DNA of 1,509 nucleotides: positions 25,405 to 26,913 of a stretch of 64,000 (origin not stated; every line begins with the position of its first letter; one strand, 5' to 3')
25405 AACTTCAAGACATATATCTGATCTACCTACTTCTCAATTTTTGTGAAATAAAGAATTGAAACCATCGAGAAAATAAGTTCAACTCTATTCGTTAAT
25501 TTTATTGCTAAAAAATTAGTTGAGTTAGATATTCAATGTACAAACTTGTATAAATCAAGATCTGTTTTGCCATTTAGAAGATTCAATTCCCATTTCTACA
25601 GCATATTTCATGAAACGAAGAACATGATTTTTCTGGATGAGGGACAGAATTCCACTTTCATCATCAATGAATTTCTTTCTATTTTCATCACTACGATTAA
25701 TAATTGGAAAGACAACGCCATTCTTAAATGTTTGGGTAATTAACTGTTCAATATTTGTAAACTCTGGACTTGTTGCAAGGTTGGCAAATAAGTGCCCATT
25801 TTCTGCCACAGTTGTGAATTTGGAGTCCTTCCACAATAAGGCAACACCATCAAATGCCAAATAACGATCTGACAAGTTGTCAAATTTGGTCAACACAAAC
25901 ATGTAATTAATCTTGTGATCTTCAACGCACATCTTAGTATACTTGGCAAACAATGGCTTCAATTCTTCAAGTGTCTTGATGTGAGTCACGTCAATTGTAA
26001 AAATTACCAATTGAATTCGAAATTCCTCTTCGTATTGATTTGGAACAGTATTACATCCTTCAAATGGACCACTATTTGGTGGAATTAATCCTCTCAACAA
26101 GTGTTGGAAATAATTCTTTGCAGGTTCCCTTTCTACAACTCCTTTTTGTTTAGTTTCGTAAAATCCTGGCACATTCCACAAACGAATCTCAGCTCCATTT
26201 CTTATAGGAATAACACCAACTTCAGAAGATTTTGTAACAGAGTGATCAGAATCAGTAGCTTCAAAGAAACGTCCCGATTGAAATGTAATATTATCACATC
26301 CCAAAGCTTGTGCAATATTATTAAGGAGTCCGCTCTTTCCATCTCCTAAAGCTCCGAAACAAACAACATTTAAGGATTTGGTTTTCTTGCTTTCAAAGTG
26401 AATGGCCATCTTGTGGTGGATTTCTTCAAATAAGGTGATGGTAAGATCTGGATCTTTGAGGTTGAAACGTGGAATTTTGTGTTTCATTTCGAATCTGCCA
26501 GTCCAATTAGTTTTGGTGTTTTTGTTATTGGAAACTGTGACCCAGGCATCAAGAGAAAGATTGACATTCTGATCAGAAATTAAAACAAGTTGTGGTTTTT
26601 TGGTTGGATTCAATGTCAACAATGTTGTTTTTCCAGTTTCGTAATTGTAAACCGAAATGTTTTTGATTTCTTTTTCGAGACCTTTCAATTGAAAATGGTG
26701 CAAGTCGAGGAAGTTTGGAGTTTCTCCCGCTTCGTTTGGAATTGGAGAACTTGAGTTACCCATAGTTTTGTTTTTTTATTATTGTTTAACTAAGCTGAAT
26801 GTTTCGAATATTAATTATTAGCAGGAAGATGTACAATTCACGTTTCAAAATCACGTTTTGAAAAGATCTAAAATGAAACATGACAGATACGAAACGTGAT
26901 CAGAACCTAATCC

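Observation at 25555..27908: IRG/IIGP-like N-myristoylated P-loop GTPase divergently paired with a second MGxxxS-initiated membrane protein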

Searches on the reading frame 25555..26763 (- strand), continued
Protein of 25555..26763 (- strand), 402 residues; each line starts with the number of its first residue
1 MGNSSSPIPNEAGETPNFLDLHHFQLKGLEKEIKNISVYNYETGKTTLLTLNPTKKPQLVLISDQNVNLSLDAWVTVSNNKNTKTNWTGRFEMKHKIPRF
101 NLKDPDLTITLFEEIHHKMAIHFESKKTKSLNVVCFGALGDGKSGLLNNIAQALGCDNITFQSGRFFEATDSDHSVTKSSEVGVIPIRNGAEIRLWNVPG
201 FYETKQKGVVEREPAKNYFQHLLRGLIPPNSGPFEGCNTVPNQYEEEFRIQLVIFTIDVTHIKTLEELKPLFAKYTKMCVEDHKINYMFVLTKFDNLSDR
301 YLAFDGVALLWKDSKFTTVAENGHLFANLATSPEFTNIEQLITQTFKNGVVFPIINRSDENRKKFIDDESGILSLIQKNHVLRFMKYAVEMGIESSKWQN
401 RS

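Call 55: search_solved_structures(query=P0003, max_evalue=10, show_alignments=2)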
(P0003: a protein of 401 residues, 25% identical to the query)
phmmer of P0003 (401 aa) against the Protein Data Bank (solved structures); distinct sequences matched with E-value up to 10: 11.
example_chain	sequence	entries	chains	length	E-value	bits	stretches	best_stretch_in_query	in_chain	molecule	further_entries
8sgd_A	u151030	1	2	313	0.27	13.4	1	112-208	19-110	CDC10 isoform 1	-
1zd9_A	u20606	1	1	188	0.37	12.9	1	111-154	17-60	ADP-ribosylation factor-like 10B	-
8pfh_A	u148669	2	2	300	0.41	12.8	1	114-208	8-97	CDC10 isoform 1 | Cell division control protein 10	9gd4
4d0g_A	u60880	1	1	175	0.56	12.3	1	119-162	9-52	RAS-RELATED PROTEIN RAB-14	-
8fwp_A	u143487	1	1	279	0.59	12.3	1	116-208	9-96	Cell division control protein 10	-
4drz_A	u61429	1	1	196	0.63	12.2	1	118-162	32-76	Ras-related protein Rab-14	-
1z0f_A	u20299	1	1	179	0.65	12.1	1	119-162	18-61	RAB14, member RAS oncogene family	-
7owe_E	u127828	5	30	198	1.1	11.4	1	119-199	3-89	Adenylate kinase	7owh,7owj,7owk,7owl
9evt_7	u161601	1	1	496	1.1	11.4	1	113-147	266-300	EngC GTPase domain-containing protein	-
4ile_A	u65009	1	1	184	1.2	11.3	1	115-154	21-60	ADP-ribosylation factor-like protein 8A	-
2h18_A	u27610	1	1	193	1.3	11.2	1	115-154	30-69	ADP-ribosylation factor-like protein 8A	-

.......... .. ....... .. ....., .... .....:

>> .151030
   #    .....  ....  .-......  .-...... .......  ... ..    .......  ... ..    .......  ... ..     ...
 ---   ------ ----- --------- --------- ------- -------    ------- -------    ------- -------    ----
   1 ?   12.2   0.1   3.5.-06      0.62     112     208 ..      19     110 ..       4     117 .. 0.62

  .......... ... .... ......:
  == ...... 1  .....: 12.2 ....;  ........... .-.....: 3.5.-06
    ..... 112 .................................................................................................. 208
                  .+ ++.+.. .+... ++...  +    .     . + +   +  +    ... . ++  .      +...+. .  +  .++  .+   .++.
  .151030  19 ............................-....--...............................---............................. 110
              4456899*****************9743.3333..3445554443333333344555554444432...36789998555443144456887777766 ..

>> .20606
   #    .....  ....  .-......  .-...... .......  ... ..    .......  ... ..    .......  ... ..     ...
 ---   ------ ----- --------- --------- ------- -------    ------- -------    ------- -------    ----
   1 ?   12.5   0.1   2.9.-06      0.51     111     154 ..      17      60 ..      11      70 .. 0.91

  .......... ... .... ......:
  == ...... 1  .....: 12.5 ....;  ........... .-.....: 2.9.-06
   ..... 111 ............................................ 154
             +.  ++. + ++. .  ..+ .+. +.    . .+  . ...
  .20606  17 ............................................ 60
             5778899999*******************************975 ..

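Call 57: find_encoding_contigs(protein=P0005, flank=10000, max_places=3)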
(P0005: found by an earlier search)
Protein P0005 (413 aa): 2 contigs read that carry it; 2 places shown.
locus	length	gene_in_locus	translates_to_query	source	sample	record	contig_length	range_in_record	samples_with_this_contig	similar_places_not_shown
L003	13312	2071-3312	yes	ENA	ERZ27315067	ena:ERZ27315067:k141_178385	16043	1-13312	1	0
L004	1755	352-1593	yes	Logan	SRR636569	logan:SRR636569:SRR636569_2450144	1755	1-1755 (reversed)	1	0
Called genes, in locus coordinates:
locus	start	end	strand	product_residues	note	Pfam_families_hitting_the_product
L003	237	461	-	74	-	-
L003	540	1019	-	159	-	-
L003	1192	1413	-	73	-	-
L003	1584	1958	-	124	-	-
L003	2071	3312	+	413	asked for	-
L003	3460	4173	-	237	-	-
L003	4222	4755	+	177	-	-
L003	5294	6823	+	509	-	PF04577:Glyco_transf_61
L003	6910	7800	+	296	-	-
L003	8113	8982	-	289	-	PF10021:PARG_cat_microb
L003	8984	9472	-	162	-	PF08603:CAP_C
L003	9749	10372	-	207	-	-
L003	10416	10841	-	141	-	-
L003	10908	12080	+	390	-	PF03663:Glyco_hydro_76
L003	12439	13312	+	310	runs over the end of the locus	PF00858:ASC (faint)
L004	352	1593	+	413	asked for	-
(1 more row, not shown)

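Call 61: search_protein_families(library=ncbifam, proteins=[P0001, P0003], max_evalue=1)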
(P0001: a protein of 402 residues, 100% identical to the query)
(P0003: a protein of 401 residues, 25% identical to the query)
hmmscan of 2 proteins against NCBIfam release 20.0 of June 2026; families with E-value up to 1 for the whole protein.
P0001 (402 aa): 0 families

P0003 (401 aa): 8 families
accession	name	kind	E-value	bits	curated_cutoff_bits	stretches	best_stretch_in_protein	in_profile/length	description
NF047389.1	ATPase_Sll1717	subfamily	2.4e-05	23.7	75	1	98-279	14-185/454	P-loop ATPase, Sll1717 family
TIGR00231.1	small_GTP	domain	0.0012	18.6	42.5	1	115-161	2-49/164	GTP-binding protein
TIGR03597.1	GTPase_YqeH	equivalog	0.002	17.3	297.4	1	105-155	144-194/361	ribosome biogenesis GTPase YqeH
TIGR00157.1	TIGR00157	equivalog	0.0072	15.9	100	1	107-139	113-145/247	ribosome small subunit-dependent GTPase A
NF008931.0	PRK12288.1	equivalog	0.025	13.7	360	1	107-138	196-227/347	small ribosomal subunit biogenesis GTPase RsgA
TIGR03596.1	GTPase_YlqF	equivalog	0.038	13.3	208.2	1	108-139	109-141/276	ribosome biogenesis GTPase YlqF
NF058535.1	antiphage_EruA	equivalog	0.062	11.4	1000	1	108-144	16-52/1318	NACHT domain-containing antiphage protein EruA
TIGR04128.1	exoso_Fjoh_1448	exception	0.14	12.3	90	1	131-192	38-101/174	exosortase family protein XrtF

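Call 62: search_protein_families(library=padloc, proteins=[P0001, P0003], max_evalue=1)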
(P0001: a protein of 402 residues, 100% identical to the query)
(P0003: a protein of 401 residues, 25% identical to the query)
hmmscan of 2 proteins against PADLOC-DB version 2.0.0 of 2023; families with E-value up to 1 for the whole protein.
P0001 (402 aa): 0 families

P0003 (401 aa): 1 family
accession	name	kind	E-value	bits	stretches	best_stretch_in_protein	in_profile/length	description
PDLC00304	PtuA1|PtuA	-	0.005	14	1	112-220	36-142/444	AAA ATPase domain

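Call 66: find_related_loci(query=A1, collection=viral_contigs, flank=5000)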
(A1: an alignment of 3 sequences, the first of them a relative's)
Query A1 (402 aa) in viral_contigs; peptide patterns used: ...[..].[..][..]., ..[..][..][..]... (x = any residue, [..] = any of these).
56 stretches matched a pattern, but none encodes a relative of the query by tblastn (E <= 1e-3).

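Call 75: find_encoding_contigs(protein=P0002, flank=10000, max_places=3)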
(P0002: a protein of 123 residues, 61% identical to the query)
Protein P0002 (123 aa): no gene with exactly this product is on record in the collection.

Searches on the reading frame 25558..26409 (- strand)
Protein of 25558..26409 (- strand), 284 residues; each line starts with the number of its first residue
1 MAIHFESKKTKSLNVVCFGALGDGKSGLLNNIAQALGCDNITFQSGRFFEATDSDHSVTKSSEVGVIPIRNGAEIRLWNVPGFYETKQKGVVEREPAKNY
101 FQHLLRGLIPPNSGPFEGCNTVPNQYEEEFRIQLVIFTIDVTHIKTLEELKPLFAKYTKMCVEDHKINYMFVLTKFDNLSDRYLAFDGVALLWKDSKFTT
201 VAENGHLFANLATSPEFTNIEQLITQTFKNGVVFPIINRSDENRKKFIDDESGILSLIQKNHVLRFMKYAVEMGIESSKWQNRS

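Call 43: predict_structure(alignment_id=A2)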
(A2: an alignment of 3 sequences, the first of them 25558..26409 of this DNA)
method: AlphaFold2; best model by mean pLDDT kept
length: 284 residues; sequences in the alignment: 3
mean_pLDDT: 49.8   pTM: 0.53
mean pLDDT of the five models: 49.8, 39.1, 38.5, 36.0, 35.8
residues with pLDDT >= 90: 0; 70-90: 10; 50-70: 147; < 50: 127
segments of 3 or more residues with pLDDT < 50: 1-9, 47-62, 84-96, 110-126, 175-187, 221-231, 237-284
pLDDT, mean of each block of 10 residues (from residue 1): 31 67 65 63 53 41 56 65 42 46 58 40 47 65 53 60 59 46 46 61 58 57 43 46 38 33 34 29 29
secondary structure, 60 per line:
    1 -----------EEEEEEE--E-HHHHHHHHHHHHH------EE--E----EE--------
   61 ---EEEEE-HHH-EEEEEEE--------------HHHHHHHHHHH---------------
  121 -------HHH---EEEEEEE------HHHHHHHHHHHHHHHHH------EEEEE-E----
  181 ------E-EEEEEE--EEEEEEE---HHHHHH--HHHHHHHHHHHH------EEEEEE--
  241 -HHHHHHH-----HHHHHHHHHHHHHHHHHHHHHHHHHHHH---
elements in order: E12-18 H23-35 E64-68 E74-80 H95-105 E134-140 H147-163 E170-174 E189-194 E197-203 H207-212 H215-226 E233-238 H242-248 H254-281

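Call 49: fold_search(model_id=the predicted structure, library=pdb)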
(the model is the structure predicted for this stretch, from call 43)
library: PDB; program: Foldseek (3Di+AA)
matches with E <= 10: 1103; with E <= 0.001: 41
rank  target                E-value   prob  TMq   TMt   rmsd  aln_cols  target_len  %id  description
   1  3bb1_H                8.2e-05  0.99  0.28  0.30  12.1       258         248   14  Crystal structure of Toc34 from Pisum sativum in complex with Mg2+ and GMPPNP (released 2008-04-01)
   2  2gco_A                1.1e-04  0.90  0.23  0.30  14.0       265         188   12  Crystal structure of the human RhoC-GppNHp complex (released 2007-03-27)
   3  8fzj_v                1.6e-04  0.80  0.23  0.15  16.0       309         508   10  Cryo-EM structure of an E. coli rotated ribosome bound with RF3-GDPCP and p/E-tRNAPhe (Composite state II-C) (released 2024-07-17)
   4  3pqc_A                1.7e-04  0.97  0.25  0.32   9.8       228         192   15  Crystal structure of Thermotoga maritima ribosome biogenesis GTP-binding protein EngB (YsxC/YihA) in complex with GDP (released 2011-06-08)
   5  7szs_A                2.6e-04  0.99  0.28  0.36  11.6       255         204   16  Crystal Structure of Probable GTP-binding protein EngB bound to GDP from Klebsiella pneumoniae subsp. pneumoniae (released 2021-12-15)
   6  3lw8_A                2.6e-04  0.93  0.24  0.33  13.5       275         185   12  Shigella IpgB2 in complex with human RhoA, GDP and Mg2+ (complex A) (released 2010-03-31)
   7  3iev_A                3.0e-04  0.96  0.24  0.23  10.2       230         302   16  Crystal Structure of ERA in Complex with MgGNP and the 3' End of 16S rRNA (released 2009-08-25)
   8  9gd4_C                3.4e-04  0.96  0.30  0.30  12.6       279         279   13  Crystal structure of septin complex Shs1-Cdc12-Cdc3-Cdc10 from Saccharomyces cerevisiae (released 2025-02-05)
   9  4xsh_A                3.8e-04  0.84  0.23  0.31  13.5       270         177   11  The complex structure of C3cer exoenzyme and GTP bound RhoA (NADH-bound state) (released 2015-06-24)
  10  4yqf_A                4.3e-04  0.96  0.24  0.25   8.3       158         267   14  GTPase domain of Human Septin 9 (released 2016-03-16)
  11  8gi3                  4.6e-04  0.91  0.25  0.34  11.8       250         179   13  Crystal structure of RhoA mutant L69P complexed with GDP (released 2024-03-20)
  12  5m70_B                4.6e-04  0.90  0.25  0.34  12.9       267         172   13  Crystal Structure of human RhoGAP mutated in its arginin finger (R85A) in complex with RhoA.GDP.AlF4- human (released 2017-05-17)
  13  5cyo_A                4.9e-04  0.97  0.25  0.26   8.8       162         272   15  High resolution Septin 9 GTPase domain in complex with GDP (released 2016-08-03)
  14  5cyo_B                4.9e-04  0.96  0.22  0.24   9.0       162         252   16  High resolution Septin 9 GTPase domain in complex with GDP (released 2016-08-03)
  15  4kv9_B                4.9e-04  0.91  0.28  0.30  11.8       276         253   12  GTPase domain of Septin 10 from Schistosoma mansoni in complex with GDP (released 2014-02-05)
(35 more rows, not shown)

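Call 67: fold_search(model_id=the predicted structure, library=viral)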
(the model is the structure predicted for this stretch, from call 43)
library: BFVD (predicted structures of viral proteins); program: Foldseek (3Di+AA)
matches with E <= 10: 654; with E <= 0.001: 13
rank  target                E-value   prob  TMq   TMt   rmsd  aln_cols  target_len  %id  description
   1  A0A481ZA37            6.8e-05  0.99  0.29  0.21  12.1       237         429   13  AIG1 family protein [Pithovirus LCPAC304]
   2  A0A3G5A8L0            9.2e-05  0.97  0.28  0.15  14.3       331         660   11  Dynamin family GTPase [Hyperionvirus sp.]
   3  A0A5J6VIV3            2.5e-04  0.93  0.25  0.16  14.7       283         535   13  G domain-containing protein (Fragment) [Megaviridae environmental sample]
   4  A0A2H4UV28            2.6e-04  0.98  0.27  0.32  14.8       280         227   10  Ras like GTPase [Bodo saltans virus]
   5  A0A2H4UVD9            6.2e-04  0.96  0.27  0.18  17.0       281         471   13  Rab-like GTPase [Bodo saltans virus]
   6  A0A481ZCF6            6.2e-04  0.77  0.22  0.31  14.7       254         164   12  Ras family GTPase [Pithovirus LCPAC404]
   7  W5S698                6.6e-04  0.96  0.26  0.36  13.3       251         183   14  Uncharacterized protein [Pithovirus sibericum]
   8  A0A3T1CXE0            6.6e-04  0.90  0.22  0.31   9.3       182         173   18  GTP binding nuclear protein Ran [Acanthamoeba castellanii medusavirus J1]
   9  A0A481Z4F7            7.9e-04  0.89  0.24  0.27  12.5       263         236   10  Ras family GTPase [Pithovirus LCPAC103]
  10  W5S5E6                8.4e-04  0.91  0.26  0.33  14.5       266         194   10  Rab-like GTPase [Pithovirus sibericum]
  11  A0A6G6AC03            8.9e-04  0.77  0.27  0.16  16.7       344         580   15  Putative GTPase [Borely moumouvirus]
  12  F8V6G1                8.9e-04  0.69  0.26  0.23  17.9       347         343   13  Uncharacterized protein R618a [Acanthamoeba polyphaga mimivirus]
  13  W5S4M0                9.5e-04  0.89  0.24  0.31  16.0       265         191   14  Ras-like GTP-binding protein [Pithovirus sibericum]
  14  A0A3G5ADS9            1.1e-03  0.89  0.25  0.29  13.3       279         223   11  Uncharacterized protein [Hyperionvirus sp.]
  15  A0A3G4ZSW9            1.3e-03  0.75  0.24  0.14  17.7       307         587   13  Uncharacterized protein [Edafosvirus sp.]
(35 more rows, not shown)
